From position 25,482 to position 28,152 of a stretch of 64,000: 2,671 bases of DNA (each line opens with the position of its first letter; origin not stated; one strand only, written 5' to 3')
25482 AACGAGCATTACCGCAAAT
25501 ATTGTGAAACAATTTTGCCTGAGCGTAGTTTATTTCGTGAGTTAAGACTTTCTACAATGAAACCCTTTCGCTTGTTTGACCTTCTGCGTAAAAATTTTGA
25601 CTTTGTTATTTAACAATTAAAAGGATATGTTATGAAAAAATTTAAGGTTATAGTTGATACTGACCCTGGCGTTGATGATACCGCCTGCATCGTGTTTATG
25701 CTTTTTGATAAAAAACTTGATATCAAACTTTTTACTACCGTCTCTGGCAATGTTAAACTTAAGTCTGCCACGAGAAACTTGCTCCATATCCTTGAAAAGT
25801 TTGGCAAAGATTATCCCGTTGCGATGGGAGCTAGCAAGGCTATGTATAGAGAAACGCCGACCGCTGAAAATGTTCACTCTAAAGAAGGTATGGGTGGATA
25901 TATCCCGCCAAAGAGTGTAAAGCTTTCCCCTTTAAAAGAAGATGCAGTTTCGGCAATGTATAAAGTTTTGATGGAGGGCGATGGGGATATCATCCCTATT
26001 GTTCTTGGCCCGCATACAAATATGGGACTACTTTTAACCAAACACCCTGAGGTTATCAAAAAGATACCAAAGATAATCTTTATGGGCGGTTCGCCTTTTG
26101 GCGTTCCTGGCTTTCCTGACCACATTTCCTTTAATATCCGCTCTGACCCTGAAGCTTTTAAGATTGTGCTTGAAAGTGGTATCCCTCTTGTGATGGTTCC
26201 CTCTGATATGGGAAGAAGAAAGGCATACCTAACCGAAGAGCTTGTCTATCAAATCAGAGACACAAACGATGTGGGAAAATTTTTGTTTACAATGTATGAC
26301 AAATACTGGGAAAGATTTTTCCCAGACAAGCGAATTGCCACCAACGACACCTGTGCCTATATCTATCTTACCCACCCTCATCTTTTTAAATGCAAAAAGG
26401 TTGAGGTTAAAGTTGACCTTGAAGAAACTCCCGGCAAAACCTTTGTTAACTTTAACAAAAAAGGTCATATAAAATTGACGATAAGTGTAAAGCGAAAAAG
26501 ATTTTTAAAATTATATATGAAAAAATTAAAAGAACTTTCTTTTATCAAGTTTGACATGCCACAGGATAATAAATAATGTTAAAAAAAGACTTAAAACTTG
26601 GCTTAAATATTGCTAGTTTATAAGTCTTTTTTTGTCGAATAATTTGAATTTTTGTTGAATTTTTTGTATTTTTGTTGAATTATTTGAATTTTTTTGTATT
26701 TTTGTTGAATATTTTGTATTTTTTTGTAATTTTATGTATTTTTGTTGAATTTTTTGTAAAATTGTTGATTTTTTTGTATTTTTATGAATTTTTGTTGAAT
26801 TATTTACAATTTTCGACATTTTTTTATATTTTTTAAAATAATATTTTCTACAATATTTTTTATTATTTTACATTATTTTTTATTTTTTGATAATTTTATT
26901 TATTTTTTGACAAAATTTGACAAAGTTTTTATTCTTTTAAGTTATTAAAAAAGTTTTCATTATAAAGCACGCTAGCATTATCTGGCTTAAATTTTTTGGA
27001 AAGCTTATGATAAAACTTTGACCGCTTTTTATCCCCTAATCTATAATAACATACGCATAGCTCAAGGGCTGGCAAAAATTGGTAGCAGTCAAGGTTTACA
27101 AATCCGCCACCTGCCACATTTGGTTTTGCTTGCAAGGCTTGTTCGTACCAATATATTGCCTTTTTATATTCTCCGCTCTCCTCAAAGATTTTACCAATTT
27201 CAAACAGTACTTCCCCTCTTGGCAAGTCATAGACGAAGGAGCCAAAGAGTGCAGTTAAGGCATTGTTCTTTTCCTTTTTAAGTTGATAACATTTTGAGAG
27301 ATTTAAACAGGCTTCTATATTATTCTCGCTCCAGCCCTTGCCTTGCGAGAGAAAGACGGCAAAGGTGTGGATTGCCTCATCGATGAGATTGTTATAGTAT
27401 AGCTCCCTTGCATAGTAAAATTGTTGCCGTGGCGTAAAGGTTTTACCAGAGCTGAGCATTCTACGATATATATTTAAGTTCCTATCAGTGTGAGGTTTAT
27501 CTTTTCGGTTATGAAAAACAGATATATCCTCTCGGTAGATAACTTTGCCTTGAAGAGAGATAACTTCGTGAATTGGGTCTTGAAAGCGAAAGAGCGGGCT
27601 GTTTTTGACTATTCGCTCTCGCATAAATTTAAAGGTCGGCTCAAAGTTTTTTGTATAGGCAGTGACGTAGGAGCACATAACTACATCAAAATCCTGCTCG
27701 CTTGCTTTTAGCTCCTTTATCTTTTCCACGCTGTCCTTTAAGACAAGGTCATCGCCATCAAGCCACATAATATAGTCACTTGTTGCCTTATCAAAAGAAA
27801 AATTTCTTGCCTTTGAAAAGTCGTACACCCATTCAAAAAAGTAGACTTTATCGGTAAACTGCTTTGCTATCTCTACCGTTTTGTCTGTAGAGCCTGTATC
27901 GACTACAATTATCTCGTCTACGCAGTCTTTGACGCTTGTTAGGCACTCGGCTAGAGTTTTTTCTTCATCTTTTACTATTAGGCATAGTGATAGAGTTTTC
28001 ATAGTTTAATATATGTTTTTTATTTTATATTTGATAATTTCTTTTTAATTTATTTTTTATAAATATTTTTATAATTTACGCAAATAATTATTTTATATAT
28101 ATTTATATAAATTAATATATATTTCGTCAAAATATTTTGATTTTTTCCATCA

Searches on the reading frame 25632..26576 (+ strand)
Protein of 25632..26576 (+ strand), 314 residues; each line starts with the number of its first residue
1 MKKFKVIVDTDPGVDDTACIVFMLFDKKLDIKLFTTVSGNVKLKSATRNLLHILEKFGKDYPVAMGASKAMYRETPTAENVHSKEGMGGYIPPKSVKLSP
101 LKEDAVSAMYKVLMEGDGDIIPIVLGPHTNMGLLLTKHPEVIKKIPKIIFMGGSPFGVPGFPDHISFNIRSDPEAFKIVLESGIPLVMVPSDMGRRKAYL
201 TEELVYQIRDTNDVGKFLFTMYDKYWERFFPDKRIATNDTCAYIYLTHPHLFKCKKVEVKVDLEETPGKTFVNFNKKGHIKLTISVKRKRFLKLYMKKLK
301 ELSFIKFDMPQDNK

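Call 46: search_protein_families(library=pfam, proteins=[window:25632-26576:+], max_evalue=0.0001)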
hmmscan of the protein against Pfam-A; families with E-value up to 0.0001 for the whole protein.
window:25632-26576:+ (314 aa): 1 family
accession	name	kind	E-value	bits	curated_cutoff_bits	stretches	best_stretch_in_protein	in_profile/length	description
PF01156.24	IU_nuc_hydro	-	2.5e-60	205.1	34.2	1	6-292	1-296/297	Inosine-uridine preferring nucleoside hydrolase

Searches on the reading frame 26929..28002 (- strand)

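Call 47: search_protein_families(library=pfam, proteins=[window:26929-28002:-], max_evalue=0.0001)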
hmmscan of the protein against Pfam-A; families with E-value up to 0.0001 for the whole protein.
window:26929-28002:- (357 aa): 6 families
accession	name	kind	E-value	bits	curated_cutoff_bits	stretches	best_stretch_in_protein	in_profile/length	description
PF00535.33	Glycos_transf_2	-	1.8e-24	87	23.3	1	5-126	1-129/168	Glycosyl transferase family 2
PF10111.15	Glyco_tranf_2_2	-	2.3e-10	40.9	27.3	1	26-119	27-129/276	Glycosyltransferase like family 2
PF07719.23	TPR_2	-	1e-08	35.1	27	1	264-295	2-33/34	Tetratricopeptide repeat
PF13181.12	TPR_8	-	4.5e-07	30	25.7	0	264-295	2-33/34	Tetratricopeptide repeat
PF13414.12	TPR_11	-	2.7e-05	24.2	26.8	0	270-295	1-26/42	TPR repeat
PF00515.34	TPR_1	-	3.1e-05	24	27.8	1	264-295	2-33/34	Tetratricopeptide repeat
